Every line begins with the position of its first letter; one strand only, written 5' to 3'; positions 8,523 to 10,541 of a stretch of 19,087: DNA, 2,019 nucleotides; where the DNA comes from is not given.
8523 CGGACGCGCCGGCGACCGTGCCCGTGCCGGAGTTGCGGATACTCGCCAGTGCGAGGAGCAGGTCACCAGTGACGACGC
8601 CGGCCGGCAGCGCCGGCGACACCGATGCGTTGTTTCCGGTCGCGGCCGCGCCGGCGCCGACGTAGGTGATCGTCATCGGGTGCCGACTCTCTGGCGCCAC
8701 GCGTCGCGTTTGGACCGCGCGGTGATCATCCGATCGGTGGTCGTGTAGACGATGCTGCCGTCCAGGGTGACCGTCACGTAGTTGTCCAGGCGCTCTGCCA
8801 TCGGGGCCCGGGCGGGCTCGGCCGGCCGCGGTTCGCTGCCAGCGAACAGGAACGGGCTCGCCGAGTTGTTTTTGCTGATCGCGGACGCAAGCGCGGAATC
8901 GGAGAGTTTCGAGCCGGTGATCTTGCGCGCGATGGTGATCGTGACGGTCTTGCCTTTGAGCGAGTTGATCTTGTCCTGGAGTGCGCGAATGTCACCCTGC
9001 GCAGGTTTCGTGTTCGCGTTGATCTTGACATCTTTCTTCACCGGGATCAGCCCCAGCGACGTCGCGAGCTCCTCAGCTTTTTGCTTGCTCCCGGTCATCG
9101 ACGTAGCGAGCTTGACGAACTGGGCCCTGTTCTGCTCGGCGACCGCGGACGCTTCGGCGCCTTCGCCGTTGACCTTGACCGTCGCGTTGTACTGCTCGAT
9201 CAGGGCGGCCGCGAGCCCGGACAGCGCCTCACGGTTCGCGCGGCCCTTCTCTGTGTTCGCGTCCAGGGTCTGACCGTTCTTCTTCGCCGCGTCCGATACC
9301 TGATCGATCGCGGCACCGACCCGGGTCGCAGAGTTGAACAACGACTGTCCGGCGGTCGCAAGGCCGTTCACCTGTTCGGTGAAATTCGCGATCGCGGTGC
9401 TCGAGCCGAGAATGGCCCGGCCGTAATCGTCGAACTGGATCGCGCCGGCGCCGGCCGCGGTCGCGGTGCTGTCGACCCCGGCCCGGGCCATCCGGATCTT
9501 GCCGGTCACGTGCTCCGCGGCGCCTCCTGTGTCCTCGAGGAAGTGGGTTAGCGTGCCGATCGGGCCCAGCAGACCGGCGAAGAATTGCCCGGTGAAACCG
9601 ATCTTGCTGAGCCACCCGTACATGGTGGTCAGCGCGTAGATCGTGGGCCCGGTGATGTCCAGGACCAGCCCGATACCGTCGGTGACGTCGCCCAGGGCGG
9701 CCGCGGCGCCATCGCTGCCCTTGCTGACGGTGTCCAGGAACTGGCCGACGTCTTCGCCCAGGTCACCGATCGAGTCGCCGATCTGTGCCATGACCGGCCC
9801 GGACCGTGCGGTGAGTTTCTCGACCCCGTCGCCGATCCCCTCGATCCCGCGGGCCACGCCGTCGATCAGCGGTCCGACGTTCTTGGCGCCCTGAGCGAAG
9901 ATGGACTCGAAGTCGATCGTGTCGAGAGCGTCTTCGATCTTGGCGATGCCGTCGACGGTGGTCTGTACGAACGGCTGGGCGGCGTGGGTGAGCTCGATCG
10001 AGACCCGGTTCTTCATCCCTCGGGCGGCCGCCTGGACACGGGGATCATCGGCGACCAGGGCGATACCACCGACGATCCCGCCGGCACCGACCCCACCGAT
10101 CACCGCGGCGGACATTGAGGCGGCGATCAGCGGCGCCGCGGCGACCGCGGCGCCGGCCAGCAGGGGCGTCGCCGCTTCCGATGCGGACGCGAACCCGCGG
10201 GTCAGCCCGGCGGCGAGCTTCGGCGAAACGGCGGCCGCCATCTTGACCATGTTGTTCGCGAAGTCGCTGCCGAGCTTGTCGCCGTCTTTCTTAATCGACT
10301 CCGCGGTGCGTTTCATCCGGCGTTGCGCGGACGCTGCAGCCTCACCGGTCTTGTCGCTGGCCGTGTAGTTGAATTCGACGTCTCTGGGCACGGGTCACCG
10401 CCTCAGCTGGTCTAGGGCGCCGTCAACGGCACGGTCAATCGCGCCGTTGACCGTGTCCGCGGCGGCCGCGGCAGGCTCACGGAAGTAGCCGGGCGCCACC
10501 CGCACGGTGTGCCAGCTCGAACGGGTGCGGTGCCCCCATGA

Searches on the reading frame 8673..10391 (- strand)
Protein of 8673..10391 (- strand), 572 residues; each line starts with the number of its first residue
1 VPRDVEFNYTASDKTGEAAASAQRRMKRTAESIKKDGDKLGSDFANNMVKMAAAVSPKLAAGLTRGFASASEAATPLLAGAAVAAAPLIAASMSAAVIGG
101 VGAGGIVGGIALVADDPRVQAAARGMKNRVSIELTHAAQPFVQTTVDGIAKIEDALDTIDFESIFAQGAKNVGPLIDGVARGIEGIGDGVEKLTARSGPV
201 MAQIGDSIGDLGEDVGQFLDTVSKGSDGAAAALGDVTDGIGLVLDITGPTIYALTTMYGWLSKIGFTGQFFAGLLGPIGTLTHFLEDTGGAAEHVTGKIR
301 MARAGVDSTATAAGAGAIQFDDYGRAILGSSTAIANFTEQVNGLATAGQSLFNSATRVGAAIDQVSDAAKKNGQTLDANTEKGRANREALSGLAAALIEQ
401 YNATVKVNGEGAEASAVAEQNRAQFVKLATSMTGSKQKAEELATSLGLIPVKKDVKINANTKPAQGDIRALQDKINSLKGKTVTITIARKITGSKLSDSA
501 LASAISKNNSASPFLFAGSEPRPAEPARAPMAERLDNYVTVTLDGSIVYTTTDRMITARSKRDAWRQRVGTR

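Call 11: search_protein_families(library=pfam, max_evalue=0.01, proteins=[window:8673-10391:-])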
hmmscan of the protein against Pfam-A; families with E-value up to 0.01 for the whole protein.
window:8673-10391:- (572 aa): 0 families

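Call 12: search_protein_families(library=phrogs, max_evalue=0.01, proteins=[window:8673-10391:-])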
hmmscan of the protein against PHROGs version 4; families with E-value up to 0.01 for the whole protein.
window:8673-10391:- (572 aa): 4 families
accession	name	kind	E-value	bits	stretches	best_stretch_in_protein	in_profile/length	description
phrog_34159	-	unknown function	1.1e-24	88.1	1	25-479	88-536/677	-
phrog_10780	-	tail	4.8e-07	28.9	1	367-491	745-864/1694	tail length tape measure protein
phrog_13339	-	tail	1.5e-06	26.7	1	311-450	657-803/2156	tail length tape measure protein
phrog_21411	-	unknown function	0.0064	15.3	1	436-485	997-1047/1398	-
